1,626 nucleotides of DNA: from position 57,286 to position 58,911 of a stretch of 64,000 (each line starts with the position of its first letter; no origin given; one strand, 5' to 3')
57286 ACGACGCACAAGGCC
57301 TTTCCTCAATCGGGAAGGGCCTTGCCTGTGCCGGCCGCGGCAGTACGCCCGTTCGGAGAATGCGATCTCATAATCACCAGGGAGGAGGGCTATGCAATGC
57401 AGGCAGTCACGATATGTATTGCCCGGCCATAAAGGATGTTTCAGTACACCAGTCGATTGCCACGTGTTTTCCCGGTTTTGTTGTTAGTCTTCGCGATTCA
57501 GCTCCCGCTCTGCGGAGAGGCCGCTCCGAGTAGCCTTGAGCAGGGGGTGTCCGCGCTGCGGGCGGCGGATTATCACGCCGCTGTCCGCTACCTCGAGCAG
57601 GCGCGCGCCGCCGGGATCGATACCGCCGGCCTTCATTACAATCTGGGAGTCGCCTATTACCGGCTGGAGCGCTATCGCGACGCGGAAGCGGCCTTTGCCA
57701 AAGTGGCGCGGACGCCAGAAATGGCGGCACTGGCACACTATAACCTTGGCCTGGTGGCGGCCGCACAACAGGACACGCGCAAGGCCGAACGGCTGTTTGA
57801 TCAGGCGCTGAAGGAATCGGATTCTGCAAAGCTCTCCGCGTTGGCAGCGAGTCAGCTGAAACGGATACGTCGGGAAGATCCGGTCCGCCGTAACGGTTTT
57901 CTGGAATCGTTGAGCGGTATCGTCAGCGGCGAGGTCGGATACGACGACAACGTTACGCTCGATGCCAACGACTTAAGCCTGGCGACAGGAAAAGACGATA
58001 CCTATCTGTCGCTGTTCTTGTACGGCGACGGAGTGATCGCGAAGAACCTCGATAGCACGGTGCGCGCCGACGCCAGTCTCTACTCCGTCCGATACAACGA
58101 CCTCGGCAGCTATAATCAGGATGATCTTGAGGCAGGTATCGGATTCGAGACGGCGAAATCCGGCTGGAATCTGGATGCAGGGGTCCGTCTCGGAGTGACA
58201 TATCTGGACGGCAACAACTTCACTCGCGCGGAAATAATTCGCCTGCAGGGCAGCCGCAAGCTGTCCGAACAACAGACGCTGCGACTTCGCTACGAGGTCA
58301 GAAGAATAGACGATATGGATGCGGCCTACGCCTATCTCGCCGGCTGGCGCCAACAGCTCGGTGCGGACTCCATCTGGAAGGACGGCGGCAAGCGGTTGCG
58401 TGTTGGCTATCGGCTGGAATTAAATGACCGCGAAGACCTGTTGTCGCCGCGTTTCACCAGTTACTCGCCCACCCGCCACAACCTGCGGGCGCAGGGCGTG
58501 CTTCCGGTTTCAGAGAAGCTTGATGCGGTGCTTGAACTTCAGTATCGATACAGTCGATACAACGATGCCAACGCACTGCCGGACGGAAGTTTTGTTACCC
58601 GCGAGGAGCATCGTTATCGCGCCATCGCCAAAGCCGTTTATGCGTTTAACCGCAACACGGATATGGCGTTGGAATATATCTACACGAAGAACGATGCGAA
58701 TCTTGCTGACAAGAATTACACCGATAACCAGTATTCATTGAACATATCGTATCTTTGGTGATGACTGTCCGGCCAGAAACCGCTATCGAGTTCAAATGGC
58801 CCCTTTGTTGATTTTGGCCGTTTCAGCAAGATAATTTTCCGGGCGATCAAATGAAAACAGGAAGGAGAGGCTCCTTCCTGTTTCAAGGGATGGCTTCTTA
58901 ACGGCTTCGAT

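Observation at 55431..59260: ECF sigma / anti-sigma cluster with an acidic disordered secreted protein, a TPR + beta-barrel outer-membrane protein and a DVGP-repeat peptide: candidate uncharacterised envelope system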

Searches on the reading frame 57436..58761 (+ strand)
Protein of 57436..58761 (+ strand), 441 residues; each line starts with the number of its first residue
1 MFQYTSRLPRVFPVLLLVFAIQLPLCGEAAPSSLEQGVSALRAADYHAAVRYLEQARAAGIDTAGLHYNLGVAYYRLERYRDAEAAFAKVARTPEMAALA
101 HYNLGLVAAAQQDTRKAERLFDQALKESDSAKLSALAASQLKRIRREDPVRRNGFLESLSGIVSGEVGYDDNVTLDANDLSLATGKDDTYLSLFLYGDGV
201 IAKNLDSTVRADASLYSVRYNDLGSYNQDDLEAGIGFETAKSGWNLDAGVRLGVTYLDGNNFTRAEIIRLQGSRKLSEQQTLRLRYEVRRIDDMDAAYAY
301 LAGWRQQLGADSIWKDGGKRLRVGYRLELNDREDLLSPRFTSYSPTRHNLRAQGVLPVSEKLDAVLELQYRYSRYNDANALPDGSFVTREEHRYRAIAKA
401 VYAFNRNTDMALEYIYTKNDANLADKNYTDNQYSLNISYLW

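Call 3: search_protein_families(library=pfam, proteins=[window:57436-58761:+], max_evalue=0.1)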
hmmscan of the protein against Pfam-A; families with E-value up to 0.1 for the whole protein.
window:57436-58761:+ (441 aa): 16 families
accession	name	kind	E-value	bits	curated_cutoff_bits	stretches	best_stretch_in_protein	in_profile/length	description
PF13432.12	TPR_16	-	1.7e-11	44.8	32.7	2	68-130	1-63/65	Tetratricopeptide repeat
PF07719.23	TPR_2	-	1.3e-10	41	27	2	98-127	1-30/34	Tetratricopeptide repeat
PF00515.34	TPR_1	-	1.5e-08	34.5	27.8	2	66-89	3-26/34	Tetratricopeptide repeat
PF13424.12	TPR_12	-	9e-06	26.2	30.1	1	98-125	45-72/77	Tetratricopeptide repeat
PF13174.12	TPR_6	-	9.6e-06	26.4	26.3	0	68-91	4-27/33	Tetratricopeptide repeat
PF10082.15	BBP2_2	-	4.2e-05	23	23.7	1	387-437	324-374/378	Putative beta-barrel porin 2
PF13374.12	TPR_10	-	4.4e-05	23.8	27.5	1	69-92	7-30/42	Tetratricopeptide repeat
PF13176.12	TPR_7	-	0.00011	22.4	27.9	0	100-127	1-30/36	Tetratricopeptide repeat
PF14559.12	TPR_19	-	0.00013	22.7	25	1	40-92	1-53/68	Tetratricopeptide repeat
PF13181.12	TPR_8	-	0.00038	20.8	25.7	1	65-90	2-27/34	Tetratricopeptide repeat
PF13414.12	TPR_11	-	0.0015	18.7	26.8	0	62-77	26-41/42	TPR repeat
PF12895.13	ANAPC3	-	0.0021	18.8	27.2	1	39-89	32-81/82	Anaphase-promoting complex, cyclosome, subunit 3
PF07219.19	HemY_N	-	0.0085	16.6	31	1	91-140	52-101/107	HemY protein N-terminus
PF20308.4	TPR-S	-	0.02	15.9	27.6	0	45-99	1-56/102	Tetratricopeptide Repeats-Sensor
PF12188.13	STAT2_C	-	0.05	13.9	27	1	406-433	25-51/56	Signal transducer and activator of transcription 2 C terminal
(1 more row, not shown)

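Call 4: search_protein_families(library=ncbifam, proteins=[window:57436-58761:+], max_evalue=0.1)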
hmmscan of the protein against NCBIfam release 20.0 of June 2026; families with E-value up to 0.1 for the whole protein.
window:57436-58761:+ (441 aa): 15 families
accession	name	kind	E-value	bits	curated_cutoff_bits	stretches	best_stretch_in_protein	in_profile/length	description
NF053607.1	CHU_0125_OmpA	equivalog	2.2e-08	33.1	620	1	25-152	14-141/639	CHU_0125 family OmpA-like outer membrane integrity protein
NF040959.1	MamA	equivalog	2.3e-08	33.8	200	1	35-128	42-135/204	magnetosome protein MamA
NF047371.1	FlcA_CTERM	equivalog_domain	6.5e-08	31.5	300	1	40-132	449-541/646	periplasmic flagellar collar protein FlcA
NF047507.1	TPR_BatC_Lepto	exception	1.4e-06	27.9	175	1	33-130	27-128/214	TPR repeat-containing protein BatC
TIGR02521.1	type_IV_pilW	equivalog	2.6e-05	23.9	154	1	47-147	82-184/234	type IV pilus biogenesis/stability protein PilW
TIGR00540.1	TPR_hemY_coli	hypoth_equivalog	3.5e-05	22.8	142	1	39-124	301-385/385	heme biosynthesis-associated TPR protein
TIGR03016.1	pepcterm_hypo_1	hypoth_equivalog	7.9e-05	21.8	90.85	1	318-437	359-473/477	TIGR03016 family PEP-CTERM system-associated outer membrane protein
NF033920.0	C39_PA2778_fam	equivalog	0.00011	21.8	150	1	36-126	161-252/255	PA2778 family cysteine peptidase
TIGR02917.1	PEP_TPR_lipo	equivalog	0.00016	19.7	312.2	1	30-137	397-503/899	XrtA/PEP-CTERM system TPR-repeat protein PrsT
TIGR02795.1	tol_pal_ybgF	equivalog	0.00018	22.1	90.1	1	40-138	12-116/119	tol-pal system protein YbgF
NF052304.1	CdsG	equivalog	0.00023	21.4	170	1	34-141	12-120/133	CdsG family type III secretion system protein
TIGR03014.2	EpsL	equivalog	0.0013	17.8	275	1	327-439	278-383/385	XrtB/PEP-CTERM-associated polysaccharide biosynthesis outer membrane protein EpsL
NF011721.1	PRK15174.1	equivalog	0.0022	16.3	1200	1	44-86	226-268/656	Vi polysaccharide transport protein VexE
NF041027.1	GSU2204_Se_pt_1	equivalog_domain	0.0029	16.5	350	1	261-421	419-569/580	GSU2204 family CXXCH-containing (seleno)protein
NF033758.1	gliding_GltE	equivalog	0.0082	15.2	225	0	31-99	257-326/411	adventurous gliding motility TPR repeat lipoprotein GltE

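Call 6: find_homologous_proteins(query=window:57436-58761:+)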
Query window:57436-58761:+ (441 aa): 99 proteins with E <= 0.001 among 8000 candidates.
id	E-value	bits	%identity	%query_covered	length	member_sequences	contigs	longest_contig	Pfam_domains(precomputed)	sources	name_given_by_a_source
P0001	1.1e-286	968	100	100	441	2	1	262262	PF00515.35,PF13424.13,PF13432.13,PF07719.24,PF13174.13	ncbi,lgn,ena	-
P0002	4.6e-171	587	61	100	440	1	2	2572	PF14559.13,PF00515.35,PF13424.13,PF13176.13,PF13432.13,PF10082.16,PF13181.13,PF07719.24,PF13174.13,PF13374.13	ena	-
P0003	2.4e-110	387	44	99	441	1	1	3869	PF14559.13,PF00515.35,PF13424.13,PF13432.13,PF10082.16,PF13181.13,PF07719.24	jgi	jgi:tetratricopeptide (TPR) repeat protein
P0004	1.0e-102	362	42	95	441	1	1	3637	PF14559.13,PF00515.35,PF13424.13,PF13432.13,PF10082.16,PF13181.13,PF07719.24,PF13174.13,PF13374.13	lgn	-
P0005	3.3e-74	268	38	96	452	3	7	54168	PF00515.35,PF13432.13,PF13181.13,PF07719.24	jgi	jgi:tetratricopeptide (TPR) repeat protein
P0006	3.0e-73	265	38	96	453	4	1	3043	PF00515.35,PF13432.13,PF13181.13,PF07719.24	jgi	jgi:hypothetical protein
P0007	4.6e-72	261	37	92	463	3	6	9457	PF00515.35,PF13424.13,PF13432.13,PF13181.13,PF07719.24,PF13374.13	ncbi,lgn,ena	-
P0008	2.2e-70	256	36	93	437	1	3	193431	PF00515.35,PF13432.13,PF10082.16,PF07719.24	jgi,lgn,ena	-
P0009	4.5e-70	255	37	92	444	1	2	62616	PF00515.35,PF13176.13,PF13432.13,PF07719.24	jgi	jgi:tetratricopeptide (TPR) repeat protein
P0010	1.5e-69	253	36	95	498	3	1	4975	PF00515.35,PF12895.14,PF13424.13,PF13176.13,PF13432.13,PF13181.13,PF07719.24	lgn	-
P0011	1.8e-69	253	38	97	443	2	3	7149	PF07721.21,PF14559.13,PF13414.13,PF00515.35,PF12895.14,PF13432.13,PF13181.13,PF07719.24,PF13374.13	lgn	-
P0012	2.1e-67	246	36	99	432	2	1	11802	PF13414.13,PF00515.35,PF13424.13,PF13432.13,PF07719.24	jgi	jgi:hypothetical protein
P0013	2.6e-67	246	36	92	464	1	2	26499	PF00515.35,PF13432.13,PF07719.24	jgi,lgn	jgi:hypothetical protein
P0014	1.0e-66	244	38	95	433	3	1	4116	PF14559.13,PF13414.13,PF00515.35,PF13432.13,PF10082.16,PF07719.24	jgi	-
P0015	1.9e-66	243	36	94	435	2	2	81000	PF25068.3,PF00515.35,PF13424.13,PF13432.13,PF10082.16,PF07719.24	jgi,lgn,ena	-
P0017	1.1e-65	240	36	90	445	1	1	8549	PF13414.13,PF13424.13,PF13432.13,PF10082.16,PF07719.24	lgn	-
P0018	1.4e-65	240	36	93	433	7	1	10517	PF13414.13,PF00515.35,PF12895.14,PF13424.13,PF13432.13,PF10082.16,PF13181.13,PF07719.24,PF13374.13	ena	-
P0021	3.5e-63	232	34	99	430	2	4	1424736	PF07721.21,PF14559.13,PF13414.13,PF00515.35,PF12895.14,PF13424.13,PF13432.13,PF13181.13,PF07719.24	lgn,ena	-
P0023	3.3e-61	226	34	97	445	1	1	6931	PF13414.13,PF00515.35,PF13424.13,PF13432.13,PF10082.16,PF13181.13,PF07719.24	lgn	-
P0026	6.9e-60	221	34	99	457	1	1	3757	PF13414.13,PF00515.35,PF13424.13,PF13432.13,PF10082.16,PF07719.24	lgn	-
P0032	8.8e-54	201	33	95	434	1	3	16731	PF00515.35,PF13424.13,PF13432.13,PF13181.13,PF07719.24,PF13174.13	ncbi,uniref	ncbi:tetratricopeptide repeat protein [Thiohalorhabdus sp.]|uniref:tetratricopeptide repeat protein 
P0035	5.3e-53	199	34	96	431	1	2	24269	PF00515.35,PF13424.13,PF13432.13,PF10082.16,PF07719.24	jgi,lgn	-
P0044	7.4e-50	188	33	98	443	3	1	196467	PF13414.13,PF00515.35,PF13424.13,PF13432.13,PF13181.13,PF07719.24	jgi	jgi:hypothetical protein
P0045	2.2e-49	187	32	93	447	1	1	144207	PF07721.21,PF00515.35,PF13424.13,PF13432.13,PF07719.24,PF13174.13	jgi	jgi:hypothetical protein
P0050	8.5e-46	175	30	98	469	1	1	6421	PF00515.35,PF13432.13,PF10082.16,PF13181.13,PF07719.24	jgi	jgi:tetratricopeptide (TPR) repeat protein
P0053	1.9e-44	170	31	98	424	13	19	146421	PF13414.13,PF13505.13,PF00515.35,PF13424.13,PF13432.13,PF13181.13,PF07719.24,PF13174.13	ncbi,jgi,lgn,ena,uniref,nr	ncbi:MAG: tetratricopeptide repeat protein [Alcanivorax sp.]|jgi:tetratricopeptide (TPR) repeat prot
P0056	4.8e-43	166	34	96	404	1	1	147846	PF13609.13,PF13432.13,PF07719.24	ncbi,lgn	-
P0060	3.0e-41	160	32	96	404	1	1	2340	PF14559.13,PF13505.13,PF13609.13,PF00515.35,PF13432.13,PF10082.16,PF04338.19,PF07719.24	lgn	-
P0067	3.2e-37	147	32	89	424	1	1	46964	PF14559.13,PF00515.35,PF13432.13,PF10082.16,PF07719.24,PF13174.13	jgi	jgi:tetratricopeptide (TPR) repeat protein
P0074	4.0e-27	113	31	82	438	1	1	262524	PF07721.21,PF00515.35,PF13424.13,PF13432.13,PF07719.24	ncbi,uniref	ncbi:tetratricopeptide repeat protein [Marinobacter sp. VGCF2001]|uniref:tetratricopeptide repeat pr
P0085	1.8e-20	91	28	95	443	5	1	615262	PF07721.21,PF14559.13,PF00515.35,PF13424.13,PF13176.13,PF13432.13,PF13181.13,PF07719.24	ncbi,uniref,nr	ncbi:tetratricopeptide repeat protein [Marinobacter daepoensis]|uniref:tetratricopeptide repeat prot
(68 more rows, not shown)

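Call 7: find_encoding_contigs(protein=window:57436-58761:+, flank=10000, max_places=6)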
Protein window:57436-58761:+ (441 aa): 2 contigs read that carry it; 2 places shown.
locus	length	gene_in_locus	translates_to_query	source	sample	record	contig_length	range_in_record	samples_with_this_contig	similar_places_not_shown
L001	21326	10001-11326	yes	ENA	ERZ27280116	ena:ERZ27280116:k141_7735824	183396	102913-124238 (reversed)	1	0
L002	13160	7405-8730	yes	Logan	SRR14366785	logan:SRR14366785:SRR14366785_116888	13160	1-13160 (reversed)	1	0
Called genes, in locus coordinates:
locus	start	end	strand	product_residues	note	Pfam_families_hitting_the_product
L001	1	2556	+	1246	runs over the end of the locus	PF02574:S-methyl_trans, PF00809:Pterin_bind, PF02607:B12-binding_2, PF02310:B12-binding, PF02965:Met_synt_B12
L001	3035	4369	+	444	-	PF01595:CNNM, PF00571:CBS (weak), PF03471:CorC_HlyC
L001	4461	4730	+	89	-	-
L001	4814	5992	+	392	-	-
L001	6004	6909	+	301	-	PF01297:ZnuA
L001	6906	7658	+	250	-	PF00950:ABC-3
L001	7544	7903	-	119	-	-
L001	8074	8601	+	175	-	PF04542:Sigma70_r2, PF07638:Sigma70_ECF (weak), PF08281:Sigma70_r4_2, PF04545:Sigma70_r4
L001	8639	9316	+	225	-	-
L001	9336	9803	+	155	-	-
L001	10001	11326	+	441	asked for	PF13424:TPR_12 (faint), PF00515:TPR_1 (faint), PF07719:TPR_2 (faint), PF13174:TPR_6 (faint), PF13432:TPR_16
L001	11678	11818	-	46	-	-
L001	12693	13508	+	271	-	PF01734:Patatin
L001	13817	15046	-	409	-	PF07690:MFS_1, PF11700:ATG22, PF07690:MFS_1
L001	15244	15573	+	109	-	PF01329:Pterin_4a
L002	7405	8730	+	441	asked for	PF13424:TPR_12 (faint), PF00515:TPR_1 (faint), PF07719:TPR_2 (faint), PF13174:TPR_6 (faint), PF13432:TPR_16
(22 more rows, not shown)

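Call 11: find_encoding_contigs(protein=P0008, flank=7000, max_places=2)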
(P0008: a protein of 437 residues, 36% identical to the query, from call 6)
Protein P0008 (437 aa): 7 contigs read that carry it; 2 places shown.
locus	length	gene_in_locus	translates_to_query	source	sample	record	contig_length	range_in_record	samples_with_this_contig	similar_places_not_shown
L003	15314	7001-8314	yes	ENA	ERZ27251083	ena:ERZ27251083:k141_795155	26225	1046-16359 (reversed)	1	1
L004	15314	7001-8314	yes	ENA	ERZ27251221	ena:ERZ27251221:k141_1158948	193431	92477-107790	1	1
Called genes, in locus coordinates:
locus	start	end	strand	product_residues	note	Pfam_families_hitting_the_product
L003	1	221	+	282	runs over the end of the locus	PF08501:Shikimate_dh_N, PF01488:Shikimate_DH, PF18317:SDH_C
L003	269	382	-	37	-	-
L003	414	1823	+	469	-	PF13727:CoA_binding_3, PF02397:Bac_transf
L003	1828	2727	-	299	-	-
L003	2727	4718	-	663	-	-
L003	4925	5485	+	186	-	PF04542:Sigma70_r2, PF08281:Sigma70_r4_2, PF04545:Sigma70_r4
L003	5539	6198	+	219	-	-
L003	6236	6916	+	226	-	-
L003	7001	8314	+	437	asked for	PF00515:TPR_1 (faint), PF07719:TPR_2 (faint), PF13432:TPR_16 (faint), PF10082:BBP2_2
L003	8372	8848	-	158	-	PF00293:NUDIX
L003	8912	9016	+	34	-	-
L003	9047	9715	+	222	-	PF00702:Hydrolase, PF12710:HAD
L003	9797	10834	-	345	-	PF00437:T2SSE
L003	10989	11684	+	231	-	PF01168:Ala_racemase_N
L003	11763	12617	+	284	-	PF03807:F420_oxidored, PF14748:P5CR_dimer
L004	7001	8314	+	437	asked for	PF00515:TPR_1 (faint), PF07719:TPR_2 (faint), PF13432:TPR_16 (faint), PF10082:BBP2_2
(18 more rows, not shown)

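Call 12: find_encoding_contigs(protein=P0021, flank=7000, max_places=2)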
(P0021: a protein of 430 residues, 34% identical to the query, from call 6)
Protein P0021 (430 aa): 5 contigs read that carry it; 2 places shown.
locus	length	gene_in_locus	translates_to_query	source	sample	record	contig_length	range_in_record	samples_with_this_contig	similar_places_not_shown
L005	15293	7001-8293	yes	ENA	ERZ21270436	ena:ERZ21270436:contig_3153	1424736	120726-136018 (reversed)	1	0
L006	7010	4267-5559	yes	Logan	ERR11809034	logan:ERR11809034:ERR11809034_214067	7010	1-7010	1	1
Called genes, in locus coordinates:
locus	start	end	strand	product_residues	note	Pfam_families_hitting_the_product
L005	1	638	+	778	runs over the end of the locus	PF03176:MMPL, PF02460:Patched (faint), PF12349:Sterol-sensing (faint), PF00873:ACR_tran, PF03176:MMPL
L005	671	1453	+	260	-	PF17131:TP_0789-like, PF07044:DUF1329 (weak)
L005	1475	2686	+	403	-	-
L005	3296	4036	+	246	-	-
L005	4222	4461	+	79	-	-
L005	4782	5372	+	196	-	PF07638:Sigma70_ECF, PF04542:Sigma70_r2, PF08281:Sigma70_r4_2, PF04545:Sigma70_r4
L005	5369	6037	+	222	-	PF13490:zf-HC2 (faint)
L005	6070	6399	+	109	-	-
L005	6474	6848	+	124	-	-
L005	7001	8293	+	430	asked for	PF12895:ANAPC3 (weak), PF07721:TPR_4 (faint), PF13181:TPR_8 (faint), PF13414:TPR_11 (faint), PF00515:TPR_1 (weak), PF07719:TPR_2 (weak), PF13432:TPR_16, PF14559:TPR_19 (weak), +1 more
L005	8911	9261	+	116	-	-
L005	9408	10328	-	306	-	PF00126:HTH_1, PF03466:LysR_substrate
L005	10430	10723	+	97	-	PF07045:DUF1330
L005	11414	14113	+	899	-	PF13620:CarboxypepD_reg, PF13715:CarbopepD_reg_2, PF13620:CarboxypepD_reg, PF13715:CarbopepD_reg_2, PF13620:CarboxypepD_reg, PF13715:CarbopepD_reg_2, PF13620:CarboxypepD_reg, PF13715:CarbopepD_reg_2, +5 more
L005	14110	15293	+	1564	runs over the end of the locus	PF17517:IgGFc_binding, PF01835:MG2 (faint)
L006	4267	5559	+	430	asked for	PF12895:ANAPC3 (weak), PF07721:TPR_4 (faint), PF13181:TPR_8 (faint), PF13414:TPR_11 (faint), PF00515:TPR_1 (weak), PF07719:TPR_2 (weak), PF13432:TPR_16, PF14559:TPR_19 (weak), +1 more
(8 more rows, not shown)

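Call 13: find_encoding_contigs(protein=P0053, flank=7000, max_places=2)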
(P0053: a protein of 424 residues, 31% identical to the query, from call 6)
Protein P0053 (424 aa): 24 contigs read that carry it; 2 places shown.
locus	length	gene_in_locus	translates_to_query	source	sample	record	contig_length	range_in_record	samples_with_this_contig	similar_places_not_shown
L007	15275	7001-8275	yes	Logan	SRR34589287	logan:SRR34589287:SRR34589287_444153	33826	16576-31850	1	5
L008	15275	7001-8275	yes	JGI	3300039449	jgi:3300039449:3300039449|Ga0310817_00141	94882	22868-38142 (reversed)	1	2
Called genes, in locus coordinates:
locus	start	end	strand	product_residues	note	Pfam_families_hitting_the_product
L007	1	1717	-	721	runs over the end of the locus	PF19657:DUF6160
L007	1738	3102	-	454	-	-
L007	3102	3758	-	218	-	-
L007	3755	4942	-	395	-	-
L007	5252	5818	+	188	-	PF04542:Sigma70_r2, PF07638:Sigma70_ECF (weak), PF08281:Sigma70_r4_2, PF04545:Sigma70_r4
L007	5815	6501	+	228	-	PF13490:zf-HC2 (weak)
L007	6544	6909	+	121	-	-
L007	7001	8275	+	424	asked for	PF13505:OMP_b-brl (faint), PF00515:TPR_1 (faint), PF07719:TPR_2 (faint), PF13174:TPR_6 (faint), PF13181:TPR_8 (faint), PF13414:TPR_11 (weak), PF13424:TPR_12 (faint), PF13432:TPR_16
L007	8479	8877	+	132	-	-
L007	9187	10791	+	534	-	-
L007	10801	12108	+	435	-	-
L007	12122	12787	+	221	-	-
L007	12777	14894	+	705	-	PF19657:DUF6160 (weak)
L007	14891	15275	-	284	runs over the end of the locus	PF01541:GIY-YIG (weak), PF27096:UvrC_M, PF27115:Cho_C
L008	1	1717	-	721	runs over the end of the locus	PF19657:DUF6160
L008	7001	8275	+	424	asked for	PF13505:OMP_b-brl (faint), PF00515:TPR_1 (faint), PF07719:TPR_2 (faint), PF13174:TPR_6 (faint), PF13181:TPR_8 (faint), PF13414:TPR_11 (weak), PF13424:TPR_12 (faint), PF13432:TPR_16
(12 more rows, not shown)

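Call 14: find_encoding_contigs(protein=P0085, flank=7000, max_places=2)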
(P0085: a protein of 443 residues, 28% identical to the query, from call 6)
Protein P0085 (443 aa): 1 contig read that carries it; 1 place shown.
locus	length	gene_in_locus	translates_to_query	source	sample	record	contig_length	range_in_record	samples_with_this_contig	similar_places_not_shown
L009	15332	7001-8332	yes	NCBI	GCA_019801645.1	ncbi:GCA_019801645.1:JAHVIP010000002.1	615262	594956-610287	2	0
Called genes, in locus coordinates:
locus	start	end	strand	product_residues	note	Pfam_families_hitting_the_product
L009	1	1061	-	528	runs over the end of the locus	PF01636:APH, PF13671:AAA_33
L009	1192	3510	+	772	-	PF14814:UB2H, PF00912:Transgly, PF00905:Transpeptidase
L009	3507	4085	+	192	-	PF14559:TPR_19 (weak)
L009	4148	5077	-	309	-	PF14321:DUF4382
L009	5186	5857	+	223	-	PF07638:Sigma70_ECF (weak), PF04542:Sigma70_r2, PF08281:Sigma70_r4_2, PF04545:Sigma70_r4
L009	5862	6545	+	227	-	PF13490:zf-HC2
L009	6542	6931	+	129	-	-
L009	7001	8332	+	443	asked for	PF00515:TPR_1 (faint), PF07719:TPR_2 (faint), PF07721:TPR_4 (faint), PF13181:TPR_8 (faint), PF13176:TPR_7 (faint), PF13432:TPR_16, PF14559:TPR_19 (weak), PF13424:TPR_12 (weak)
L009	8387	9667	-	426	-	PF00202:Aminotran_3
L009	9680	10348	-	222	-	PF02581:TMP-TENI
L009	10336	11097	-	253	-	PF08543:Phos_pyr_kin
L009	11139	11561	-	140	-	PF03653:UPF0093, PF05425:CopD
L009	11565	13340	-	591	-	PF00654:Voltage_CLC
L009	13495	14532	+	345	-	PF01118:Semialdhyde_dh, PF22698:Semialdhyde_dhC_1, PF02774:Semialdhyde_dhC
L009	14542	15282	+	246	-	PF20567:DUF6776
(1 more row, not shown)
